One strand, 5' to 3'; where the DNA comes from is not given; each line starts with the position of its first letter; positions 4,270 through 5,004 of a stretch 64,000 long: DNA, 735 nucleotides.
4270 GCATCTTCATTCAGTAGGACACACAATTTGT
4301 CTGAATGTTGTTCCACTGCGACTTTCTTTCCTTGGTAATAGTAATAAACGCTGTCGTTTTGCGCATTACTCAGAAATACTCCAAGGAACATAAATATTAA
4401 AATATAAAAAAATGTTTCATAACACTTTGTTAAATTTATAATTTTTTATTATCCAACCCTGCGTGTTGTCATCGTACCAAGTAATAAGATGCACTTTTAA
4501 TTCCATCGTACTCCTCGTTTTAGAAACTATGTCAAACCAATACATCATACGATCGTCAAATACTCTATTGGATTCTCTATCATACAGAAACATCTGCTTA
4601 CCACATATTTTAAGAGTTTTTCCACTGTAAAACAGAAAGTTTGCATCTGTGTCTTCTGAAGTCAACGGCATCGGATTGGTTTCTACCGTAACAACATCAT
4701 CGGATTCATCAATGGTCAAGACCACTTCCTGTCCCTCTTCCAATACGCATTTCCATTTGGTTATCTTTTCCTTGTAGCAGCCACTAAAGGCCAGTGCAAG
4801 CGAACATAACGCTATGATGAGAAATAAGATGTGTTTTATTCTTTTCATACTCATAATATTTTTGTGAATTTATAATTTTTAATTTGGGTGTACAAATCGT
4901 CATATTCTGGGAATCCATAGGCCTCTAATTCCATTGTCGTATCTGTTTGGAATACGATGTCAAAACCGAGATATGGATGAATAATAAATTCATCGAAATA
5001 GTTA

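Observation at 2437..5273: Two diverging paralogous lipoproteins translationally coupled to a decayed T9SS subtilase: a possible protease/inhibitor operon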

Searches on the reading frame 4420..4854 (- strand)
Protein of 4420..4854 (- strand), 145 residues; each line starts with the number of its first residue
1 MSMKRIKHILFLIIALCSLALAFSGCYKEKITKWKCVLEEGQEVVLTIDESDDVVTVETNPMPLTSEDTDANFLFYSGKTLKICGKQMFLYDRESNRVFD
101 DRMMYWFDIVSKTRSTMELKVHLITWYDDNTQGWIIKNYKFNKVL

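Call 5: search_protein_families(library=pfam, proteins=[window:4420-4854:-], max_evalue=1)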
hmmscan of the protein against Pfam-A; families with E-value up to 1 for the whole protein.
window:4420-4854:- (145 aa): 0 families

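Call 6: search_protein_families(library=ncbifam, proteins=[window:4420-4854:-], max_evalue=1)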
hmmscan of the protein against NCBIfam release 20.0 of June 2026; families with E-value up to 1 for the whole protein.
window:4420-4854:- (145 aa): 3 families
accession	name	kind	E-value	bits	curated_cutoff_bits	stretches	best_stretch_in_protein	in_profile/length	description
NF003576.0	PRK05248.1-3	equivalog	0.0068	16.5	180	1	39-93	58-110/120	hypothetical protein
NF003575.0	PRK05248.1-2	equivalog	0.0089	16.1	133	1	28-91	49-112/122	hypothetical protein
NF047847.2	SS_mature_LptM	equivalog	0.6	10.2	27.7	1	3-26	1-20/31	LPS translocon maturation chaperone LptM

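Call 7: find_homologous_proteins(query=window:4420-4854:-, max_evalue=0.01)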
Query window:4420-4854:- (145 aa): 6 proteins with E <= 0.01 among 23 candidates.
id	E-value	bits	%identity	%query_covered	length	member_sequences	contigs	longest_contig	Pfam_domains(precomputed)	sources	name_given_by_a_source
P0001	3.0e-91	321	99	100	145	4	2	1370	-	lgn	-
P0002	3.5e-50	188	66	99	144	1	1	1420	-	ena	-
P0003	1.7e-48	182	59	99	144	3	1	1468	-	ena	-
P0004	4.4e-45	171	60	99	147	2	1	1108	-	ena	-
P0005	1.7e-44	169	61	99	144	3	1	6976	-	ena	-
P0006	1.1e-42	163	59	92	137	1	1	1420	-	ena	-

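Call 8: find_encoding_contigs(protein=P0005, flank=7000)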
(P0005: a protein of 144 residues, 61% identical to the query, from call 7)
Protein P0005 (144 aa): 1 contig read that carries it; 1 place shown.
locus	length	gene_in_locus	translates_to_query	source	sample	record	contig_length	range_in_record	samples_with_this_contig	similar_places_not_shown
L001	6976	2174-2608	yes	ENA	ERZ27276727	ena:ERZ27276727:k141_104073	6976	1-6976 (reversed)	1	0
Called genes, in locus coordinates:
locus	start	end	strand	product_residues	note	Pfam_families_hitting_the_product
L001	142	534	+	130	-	-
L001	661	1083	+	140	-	-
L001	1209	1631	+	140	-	-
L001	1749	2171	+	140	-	-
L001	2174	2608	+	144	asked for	-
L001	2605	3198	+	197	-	-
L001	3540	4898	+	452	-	PF01546:Peptidase_M20, PF07687:M20_dimer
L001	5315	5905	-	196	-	PF13310:Virulence_RhuM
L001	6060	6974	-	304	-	?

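Call 9: find_encoding_contigs(protein=P0002, flank=3000)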
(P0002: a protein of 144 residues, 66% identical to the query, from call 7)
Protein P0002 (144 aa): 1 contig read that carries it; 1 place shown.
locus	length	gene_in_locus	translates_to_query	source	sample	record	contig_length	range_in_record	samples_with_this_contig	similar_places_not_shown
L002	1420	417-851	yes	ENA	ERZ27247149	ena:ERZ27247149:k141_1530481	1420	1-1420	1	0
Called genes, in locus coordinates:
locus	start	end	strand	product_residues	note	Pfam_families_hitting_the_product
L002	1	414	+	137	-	?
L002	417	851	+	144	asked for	-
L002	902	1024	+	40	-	-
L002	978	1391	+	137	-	-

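Call 14: find_homologous_proteins(query=A1, max_evalue=0.01)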
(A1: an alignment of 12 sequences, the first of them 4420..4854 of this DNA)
Query A1 (12 sequences) (145 aa, profile of the alignment): 24 proteins with E <= 0.01 among 583 candidates.
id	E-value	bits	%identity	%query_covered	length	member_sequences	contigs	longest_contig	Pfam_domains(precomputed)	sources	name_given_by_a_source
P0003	2.7e-67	244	59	99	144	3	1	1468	-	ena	-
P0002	6.4e-67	242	66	99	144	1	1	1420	-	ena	-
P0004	1.8e-64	234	60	99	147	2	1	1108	-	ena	-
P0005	4.0e-64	233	61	99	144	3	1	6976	-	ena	-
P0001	4.8e-64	233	99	100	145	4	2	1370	-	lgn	-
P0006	2.4e-62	228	59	92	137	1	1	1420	-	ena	-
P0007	1.1e-60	222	48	99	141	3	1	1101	-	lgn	-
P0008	2.9e-59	217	48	99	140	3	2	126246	-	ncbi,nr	ncbi:MAG: hypothetical protein MJZ87_00105 [Bacteroidales bacterium]|nr:hypothetical protein [Bacter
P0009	1.7e-57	212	43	81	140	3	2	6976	-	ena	-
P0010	7.4e-56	206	35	98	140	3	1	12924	-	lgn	-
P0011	4.0e-55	204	38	98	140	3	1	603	-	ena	-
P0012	1.2e-53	199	36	98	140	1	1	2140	-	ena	-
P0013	1.1e-50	190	41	66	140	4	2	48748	-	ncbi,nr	ncbi:MAG: hypothetical protein MJZ87_08085 [Bacteroidales bacterium]|nr:hypothetical protein [Bacter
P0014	1.2e-48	183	39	98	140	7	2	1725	-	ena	-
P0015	1.4e-47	180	39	81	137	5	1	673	-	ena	-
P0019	1.4e-34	137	31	98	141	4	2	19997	-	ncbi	-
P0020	5.0e-34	136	29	98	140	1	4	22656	-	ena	-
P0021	2.6e-31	127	30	98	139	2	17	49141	-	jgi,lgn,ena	-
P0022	1.1e-30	125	36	82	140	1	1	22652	-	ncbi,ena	-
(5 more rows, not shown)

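Call 15: find_encoding_contigs(protein=P0008, flank=8000, max_places=3)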
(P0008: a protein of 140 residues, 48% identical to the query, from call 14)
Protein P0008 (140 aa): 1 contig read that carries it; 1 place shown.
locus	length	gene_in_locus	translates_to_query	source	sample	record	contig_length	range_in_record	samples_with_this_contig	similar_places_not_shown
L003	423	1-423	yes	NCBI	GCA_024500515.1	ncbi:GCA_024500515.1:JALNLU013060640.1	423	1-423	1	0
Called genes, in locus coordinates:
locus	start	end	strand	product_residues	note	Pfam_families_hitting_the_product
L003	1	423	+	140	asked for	?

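Call 16: find_encoding_contigs(protein=P0013, flank=8000, max_places=3)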
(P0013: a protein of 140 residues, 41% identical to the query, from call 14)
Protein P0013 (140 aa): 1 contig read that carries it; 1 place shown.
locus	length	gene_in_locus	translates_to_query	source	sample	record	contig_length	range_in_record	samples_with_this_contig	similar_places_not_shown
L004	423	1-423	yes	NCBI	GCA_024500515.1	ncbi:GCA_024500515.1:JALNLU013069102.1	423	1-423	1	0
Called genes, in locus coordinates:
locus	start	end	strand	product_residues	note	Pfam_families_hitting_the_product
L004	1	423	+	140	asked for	?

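Call 17: find_encoding_contigs(protein=P0021, flank=8000, max_places=4)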
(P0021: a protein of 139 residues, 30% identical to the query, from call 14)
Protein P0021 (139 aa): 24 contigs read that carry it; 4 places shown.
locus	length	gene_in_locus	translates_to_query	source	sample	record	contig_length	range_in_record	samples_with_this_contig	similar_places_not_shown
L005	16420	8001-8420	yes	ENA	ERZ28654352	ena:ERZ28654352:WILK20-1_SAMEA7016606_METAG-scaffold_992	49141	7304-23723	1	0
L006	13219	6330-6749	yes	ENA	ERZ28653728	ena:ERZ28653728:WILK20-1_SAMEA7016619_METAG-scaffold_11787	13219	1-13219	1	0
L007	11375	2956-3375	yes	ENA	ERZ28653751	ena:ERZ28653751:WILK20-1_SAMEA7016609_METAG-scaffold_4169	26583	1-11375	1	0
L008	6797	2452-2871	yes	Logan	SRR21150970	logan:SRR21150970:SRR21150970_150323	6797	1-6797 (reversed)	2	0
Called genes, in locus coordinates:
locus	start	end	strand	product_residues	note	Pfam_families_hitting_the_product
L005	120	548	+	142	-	PF01250:Ribosomal_S6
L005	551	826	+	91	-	PF01084:Ribosomal_S18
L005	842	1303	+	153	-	PF01281:Ribosomal_L9_N, PF03948:Ribosomal_L9_C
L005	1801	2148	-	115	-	PF01934:HepT-like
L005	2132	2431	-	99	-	PF01909:NTP_transf_2, PF18765:Polbeta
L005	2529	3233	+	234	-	PF00696:AA_kinase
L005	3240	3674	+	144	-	PF13239:2TM (weak)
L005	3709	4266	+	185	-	PF01765:RRF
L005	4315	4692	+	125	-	PF01597:GCV_H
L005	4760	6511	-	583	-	PF03577:Peptidase_C69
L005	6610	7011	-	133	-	PF05168:HEPN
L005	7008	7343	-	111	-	PF01909:NTP_transf_2, PF18765:Polbeta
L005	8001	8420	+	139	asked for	-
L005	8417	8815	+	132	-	-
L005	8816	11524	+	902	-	PF00082:Peptidase_S8, PF18962:Por_Secre_tail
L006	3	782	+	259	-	?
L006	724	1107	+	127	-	-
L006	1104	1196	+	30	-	-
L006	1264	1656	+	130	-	-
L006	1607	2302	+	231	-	-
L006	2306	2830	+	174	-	-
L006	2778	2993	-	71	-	-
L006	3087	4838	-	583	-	PF03577:Peptidase_C69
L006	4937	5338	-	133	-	PF05168:HEPN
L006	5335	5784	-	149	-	PF01909:NTP_transf_2, PF18765:Polbeta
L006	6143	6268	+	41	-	-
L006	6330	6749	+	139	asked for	-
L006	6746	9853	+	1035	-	PF00082:Peptidase_S8, PF18962:Por_Secre_tail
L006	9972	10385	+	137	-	-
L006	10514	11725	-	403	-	PF03435:Sacchrp_dh_NADP, PF16653:Sacchrp_dh_C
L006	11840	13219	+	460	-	?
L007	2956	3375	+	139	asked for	-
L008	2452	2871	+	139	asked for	-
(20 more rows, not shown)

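Call 19: find_encoding_contigs(protein=P0019, flank=7000, max_places=2)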
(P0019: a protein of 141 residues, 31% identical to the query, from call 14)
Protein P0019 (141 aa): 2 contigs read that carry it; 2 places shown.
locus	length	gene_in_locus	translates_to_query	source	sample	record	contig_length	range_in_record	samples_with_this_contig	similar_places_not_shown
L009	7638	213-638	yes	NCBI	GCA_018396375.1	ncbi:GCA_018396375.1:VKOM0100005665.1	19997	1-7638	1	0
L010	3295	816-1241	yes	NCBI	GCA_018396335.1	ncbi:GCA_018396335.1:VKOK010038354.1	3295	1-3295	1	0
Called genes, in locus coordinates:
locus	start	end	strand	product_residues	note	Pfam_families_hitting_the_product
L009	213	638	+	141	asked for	-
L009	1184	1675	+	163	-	-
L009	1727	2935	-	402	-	PF03435:Sacchrp_dh_NADP, PF16653:Sacchrp_dh_C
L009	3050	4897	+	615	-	PF01642:MM_CoA_mutase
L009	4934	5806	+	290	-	PF01497:Peripla_BP_2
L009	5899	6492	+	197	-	PF01330:RuvA_N, PF00633:HHH (faint), PF14520:HHH_5, PF07499:RuvA_C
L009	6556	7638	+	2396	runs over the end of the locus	PF14349:SprA_N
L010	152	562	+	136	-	-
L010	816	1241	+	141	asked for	-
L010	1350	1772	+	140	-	-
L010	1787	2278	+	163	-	-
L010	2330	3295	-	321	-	?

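Call 20: find_encoding_contigs(protein=P0020, flank=7000, max_places=2)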
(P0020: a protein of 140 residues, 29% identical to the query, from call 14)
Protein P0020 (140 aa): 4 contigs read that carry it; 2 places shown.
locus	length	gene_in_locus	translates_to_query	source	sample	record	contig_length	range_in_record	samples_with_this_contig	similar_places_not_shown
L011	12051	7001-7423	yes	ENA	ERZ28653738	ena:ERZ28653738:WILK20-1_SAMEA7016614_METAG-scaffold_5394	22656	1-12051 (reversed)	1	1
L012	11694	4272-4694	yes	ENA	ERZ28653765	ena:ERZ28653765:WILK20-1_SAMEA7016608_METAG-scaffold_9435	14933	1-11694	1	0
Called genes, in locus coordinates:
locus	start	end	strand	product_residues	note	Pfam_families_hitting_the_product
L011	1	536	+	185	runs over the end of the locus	PF01765:RRF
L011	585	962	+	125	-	PF01597:GCV_H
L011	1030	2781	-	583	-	PF03577:Peptidase_C69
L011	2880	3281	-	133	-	PF05168:HEPN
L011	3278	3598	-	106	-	PF01909:NTP_transf_2, PF18765:Polbeta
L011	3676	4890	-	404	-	-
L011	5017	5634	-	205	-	-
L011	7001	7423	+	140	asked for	-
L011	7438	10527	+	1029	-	PF00082:Peptidase_S8, PF18962:Por_Secre_tail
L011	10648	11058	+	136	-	-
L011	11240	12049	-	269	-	?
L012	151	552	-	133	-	PF05168:HEPN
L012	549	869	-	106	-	PF01909:NTP_transf_2, PF18765:Polbeta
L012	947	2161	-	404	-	-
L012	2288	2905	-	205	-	-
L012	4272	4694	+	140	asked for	-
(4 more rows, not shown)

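Call 21: find_encoding_contigs(protein=P0022, flank=7000, max_places=2)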
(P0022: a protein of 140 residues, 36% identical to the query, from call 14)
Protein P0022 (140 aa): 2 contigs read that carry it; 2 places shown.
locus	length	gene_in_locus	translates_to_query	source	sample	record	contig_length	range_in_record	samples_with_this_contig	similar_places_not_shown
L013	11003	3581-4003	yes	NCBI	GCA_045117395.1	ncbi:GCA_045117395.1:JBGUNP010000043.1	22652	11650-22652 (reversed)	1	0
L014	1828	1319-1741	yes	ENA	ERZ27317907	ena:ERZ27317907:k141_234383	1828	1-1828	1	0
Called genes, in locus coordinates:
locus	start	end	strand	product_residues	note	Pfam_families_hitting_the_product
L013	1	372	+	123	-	?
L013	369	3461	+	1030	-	PF00082:Peptidase_S8, PF18962:Por_Secre_tail (weak)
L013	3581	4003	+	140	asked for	-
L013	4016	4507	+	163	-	-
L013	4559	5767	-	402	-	PF03435:Sacchrp_dh_NADP, PF16653:Sacchrp_dh_C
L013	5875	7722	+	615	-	PF01642:MM_CoA_mutase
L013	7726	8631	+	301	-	PF01497:Peripla_BP_2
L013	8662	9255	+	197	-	PF01330:RuvA_N, PF00633:HHH (faint), PF14520:HHH_5, PF07499:RuvA_C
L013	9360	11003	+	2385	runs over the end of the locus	PF14349:SprA_N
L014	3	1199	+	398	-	?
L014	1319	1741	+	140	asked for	-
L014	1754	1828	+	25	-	?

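Call 30: predict_structure(alignment_id=A2)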
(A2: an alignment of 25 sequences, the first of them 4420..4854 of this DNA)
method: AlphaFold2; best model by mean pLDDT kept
length: 145 residues; sequences in the alignment: 25
mean_pLDDT: 86.3   pTM: 0.73
mean pLDDT of the five models: 86.3, 86.0, 84.9, 84.9, 84.1
residues with pLDDT >= 90: 86; 70-90: 38; 50-70: 20; < 50: 1
segments of 3 or more residues with pLDDT < 50: none
pLDDT, mean of each block of 10 residues (from residue 1): 73 77 61 96 96 96 92 92 94 87 82 96 78 84 95
secondary structure, 60 per line:
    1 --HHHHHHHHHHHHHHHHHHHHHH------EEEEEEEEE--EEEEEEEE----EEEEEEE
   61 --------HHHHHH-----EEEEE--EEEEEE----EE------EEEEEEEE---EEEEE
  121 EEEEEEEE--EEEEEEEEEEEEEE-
elements in order: H3-24 E31-39 E42-49 E54-60 H69-74 E80-84 E87-92 E105-112 E116-128 E131-144

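Call 32: search_protein_representatives(alignment_id=A2)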
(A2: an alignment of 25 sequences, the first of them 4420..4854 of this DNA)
Query: 25 sequences, 140 profile positions. Proteins with E-value up to 0.001 (for the whole library): 37; up to 1e-10: 11; up to 1e-30: 5. The best 37 are listed.
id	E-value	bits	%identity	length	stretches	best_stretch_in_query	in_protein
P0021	4.3e-57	208.8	-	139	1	1-139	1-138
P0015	2.0e-55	203.4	-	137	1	1-140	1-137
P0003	3.8e-53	196.0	-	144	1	1-139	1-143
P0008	3.0e-50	186.6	-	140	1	1-139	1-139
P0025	1.6e-38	148.6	-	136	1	1-139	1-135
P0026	3.7e-30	121.5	-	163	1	1-139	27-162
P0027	3.6e-19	85.9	-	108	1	1-86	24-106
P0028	1.1e-15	74.6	-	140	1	3-137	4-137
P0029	3.6e-14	69.7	-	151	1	1-139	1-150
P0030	1.8e-12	64.1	-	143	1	2-138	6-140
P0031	2.6e-12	63.6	-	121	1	16-138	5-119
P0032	9.3e-10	55.4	-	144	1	12-137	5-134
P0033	1.9e-08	51.1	-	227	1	20-138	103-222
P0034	6.9e-08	49.3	-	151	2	30-138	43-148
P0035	5.4e-07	46.4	-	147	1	1-138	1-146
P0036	1.0e-06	45.5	-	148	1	31-138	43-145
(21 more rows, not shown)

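Call 33: fold_search(model_id=the predicted structure, library=pdb)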
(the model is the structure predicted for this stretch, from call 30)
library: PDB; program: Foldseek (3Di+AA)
matches with E <= 10: 1182; with E <= 0.001: 0
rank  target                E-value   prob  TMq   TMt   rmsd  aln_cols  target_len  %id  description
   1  5nqz_A                1.7e-02  0.93  0.32  0.21   7.2       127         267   10  Structure of a fHbp(V1.1):PorA(P1.16) chimera. Fusion at fHbp position 309. (released 2018-02-28)
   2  5nqz_B                1.9e-02  0.90  0.32  0.20   7.4       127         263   12  Structure of a fHbp(V1.1):PorA(P1.16) chimera. Fusion at fHbp position 309. (released 2018-02-28)
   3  3v62_B                2.5e-02  0.33  0.19  0.12  22.0       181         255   10  Structure of the S. cerevisiae Srs2 C-terminal domain in complex with PCNA conjugated to SUMO on lysine 164 (released 2012-02-29)
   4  4jnj_B                2.7e-02  0.99  0.39  0.47   6.9       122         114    9  Structure based engineering of streptavidin monomer with a reduced biotin dissociation rate (released 2013-05-29)
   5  5nqy                  3.1e-02  0.87  0.33  0.21   8.1       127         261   10  Structure of a fHbp(V1.4):PorA(P1.16) chimera. Fusion at fHbp position 309. (released 2018-02-28)
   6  4ggr                  3.3e-02  1.00  0.43  0.54   5.2       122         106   10  The structure of apo bradavidin2 (Form A) (released 2013-06-19)
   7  8dr4_G                3.3e-02  0.20  0.15  0.09  17.9       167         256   10  Open state of RFC:PCNA bound to a 3' ss/dsDNA junction (DNA2) without NTD (released 2022-08-17)
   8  8i6g_A                3.7e-02  0.25  0.18  0.11  19.5       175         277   10  Crystal structure of the African swine fever virus DNA sliding clamp (native form) (released 2023-06-07)
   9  4wfv                  4.1e-02  0.96  0.35  0.33   7.2       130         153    8  Bovine allergen Bos d 2 in the monoclinic space group C2. (released 2015-09-16)
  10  4jnj_C                4.6e-02  0.97  0.39  0.48   6.9       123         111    9  Structure based engineering of streptavidin monomer with a reduced biotin dissociation rate (released 2013-05-29)
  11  1bj7                  4.8e-02  0.77  0.24  0.24  13.0       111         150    7  BOVINE LIPOCALIN ALLERGEN BOS D 2 (released 1999-05-11)
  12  6zyt_BBB              6.6e-02  0.93  0.38  0.45   6.9       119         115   10  Monomeric streptavidin with a conjugated biotinylated pyrrolidine (released 2021-08-18)
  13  8an6_A                7.3e-02  0.97  0.42  0.49   6.8       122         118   15  The Crystal structure of wt apo agroavidin - biotin complex (released 2023-04-12)
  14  1pbo_B                7.3e-02  0.96  0.41  0.39   5.5       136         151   10  COMPLEX OF BOVINE ODORANT BINDING PROTEIN (OBP) WITH A SELENIUM CONTAINING ODORANT (released 1997-07-23)
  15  4jnj_A                7.3e-02  0.93  0.39  0.46   6.9       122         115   11  Structure based engineering of streptavidin monomer with a reduced biotin dissociation rate (released 2013-05-29)
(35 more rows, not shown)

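Call 37: find_related_loci(query=A2, collection=genome_contigs, flank=6000)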
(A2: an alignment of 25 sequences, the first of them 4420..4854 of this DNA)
Query A2 (145 aa) in genome_contigs; peptide patterns used: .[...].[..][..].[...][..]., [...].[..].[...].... (x = any residue, [..] = any of these).
101 stretches matched a pattern; 3 encode a relative of the query (tblastn E <= 1e-3); 3 distinct loci.
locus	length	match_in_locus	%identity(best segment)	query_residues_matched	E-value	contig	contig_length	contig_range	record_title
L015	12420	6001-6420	36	2-144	2e-20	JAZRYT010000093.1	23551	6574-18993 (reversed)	MAG: Bacteroidales bacterium isolate T1900044949_TA20190002.MAGScoT_cleanbin_000038 SGB_3547_k141_1114953, whole genome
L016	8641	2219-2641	31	1-144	1e-16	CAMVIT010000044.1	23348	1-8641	MAG TPA_asm: uncultured Bacteroidales bacterium isolate SRR8387720_bin.39_metaWRAP_v1.3_MAG genome assembly, contig: ERZ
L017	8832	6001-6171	40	7-61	6e-9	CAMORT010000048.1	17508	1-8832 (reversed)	MAG: uncultured Bacteroidales bacterium isolate SRR873608_bin.152_metaWRAP_v1.3_MAG genome assembly, contig: NODE_9447_l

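Call 45: find_homologous_proteins(query=A3, max_evalue=0.001)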
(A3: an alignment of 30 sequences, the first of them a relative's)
Query A3 (30 sequences) (148 aa, profile of the alignment): 29 proteins with E <= 0.001 among 1212 candidates.
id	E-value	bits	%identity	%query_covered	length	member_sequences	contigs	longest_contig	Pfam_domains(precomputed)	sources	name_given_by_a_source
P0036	3.2e-39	152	100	100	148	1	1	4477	-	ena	-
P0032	1.8e-38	150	47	96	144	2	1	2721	-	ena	-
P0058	1.9e-37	147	51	98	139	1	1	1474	-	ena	-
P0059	9.1e-36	141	53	98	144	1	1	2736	-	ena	-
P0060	1.4e-35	140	64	99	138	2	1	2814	-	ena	-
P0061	1.7e-35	140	63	89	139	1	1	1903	-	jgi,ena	-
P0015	1.9e-35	140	31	66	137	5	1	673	-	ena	-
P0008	1.1e-34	138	27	69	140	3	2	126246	-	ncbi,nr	ncbi:MAG: hypothetical protein MJZ87_00105 [Bacteroidales bacterium]|nr:hypothetical protein [Bacter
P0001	1.1e-34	138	25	68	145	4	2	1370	-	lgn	-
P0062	2.9e-34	136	66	91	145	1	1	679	-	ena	-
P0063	3.2e-34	136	41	99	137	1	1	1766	-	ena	-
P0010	2.1e-33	133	30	70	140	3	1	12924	-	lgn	-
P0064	7.4e-33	132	59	97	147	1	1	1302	-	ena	-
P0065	1.0e-32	131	58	97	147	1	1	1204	-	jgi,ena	-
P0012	2.5e-32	130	28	97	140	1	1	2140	-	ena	-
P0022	3.1e-29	120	26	96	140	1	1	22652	-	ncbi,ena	-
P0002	4.2e-27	113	26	51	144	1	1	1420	-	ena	-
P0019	2.1e-26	111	25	96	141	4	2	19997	-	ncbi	-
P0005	5.3e-24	103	-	-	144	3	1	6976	-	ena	-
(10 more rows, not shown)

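Call 46: find_encoding_contigs(protein=P0036, flank=5000, max_places=2)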
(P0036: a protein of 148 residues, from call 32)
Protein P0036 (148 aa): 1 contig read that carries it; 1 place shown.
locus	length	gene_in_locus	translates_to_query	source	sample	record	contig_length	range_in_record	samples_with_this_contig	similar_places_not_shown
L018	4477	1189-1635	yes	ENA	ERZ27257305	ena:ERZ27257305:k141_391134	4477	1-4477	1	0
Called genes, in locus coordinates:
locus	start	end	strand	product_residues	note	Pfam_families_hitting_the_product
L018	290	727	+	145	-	-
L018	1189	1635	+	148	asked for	-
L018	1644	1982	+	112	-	-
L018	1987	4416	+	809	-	PF00082:Peptidase_S8, PF18962:Por_Secre_tail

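Call 47: find_encoding_contigs(protein=P0060, flank=5000, max_places=2)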
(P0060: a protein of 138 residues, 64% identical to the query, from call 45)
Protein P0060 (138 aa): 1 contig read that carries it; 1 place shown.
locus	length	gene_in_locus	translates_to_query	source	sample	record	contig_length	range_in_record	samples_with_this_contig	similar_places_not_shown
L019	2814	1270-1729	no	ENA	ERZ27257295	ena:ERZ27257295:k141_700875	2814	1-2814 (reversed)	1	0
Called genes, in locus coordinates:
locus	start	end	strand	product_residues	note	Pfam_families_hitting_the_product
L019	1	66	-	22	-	?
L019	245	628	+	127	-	PF03724:META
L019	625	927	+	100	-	-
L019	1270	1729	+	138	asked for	-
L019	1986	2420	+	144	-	-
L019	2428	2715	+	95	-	-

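Call 51: search_solved_structures(query=A4, max_evalue=10)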
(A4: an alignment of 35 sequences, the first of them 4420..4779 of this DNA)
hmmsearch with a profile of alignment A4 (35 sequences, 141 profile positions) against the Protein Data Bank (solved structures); distinct sequences matched with E-value up to 10: 4.
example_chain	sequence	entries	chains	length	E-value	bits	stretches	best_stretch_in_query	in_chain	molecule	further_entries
7kwc_AAA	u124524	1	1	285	0.065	16.8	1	1-96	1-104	BtSGBP-B_31-285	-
7kwb_A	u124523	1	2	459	0.15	15.6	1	1-96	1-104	BtSGBP-B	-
9hjm_I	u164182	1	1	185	0.43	14.2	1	1-99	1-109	Peptidyl-prolyl cis-trans isomerase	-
9hjm_J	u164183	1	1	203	1.7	12.2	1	1-31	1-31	DUF4827 domain-containing protein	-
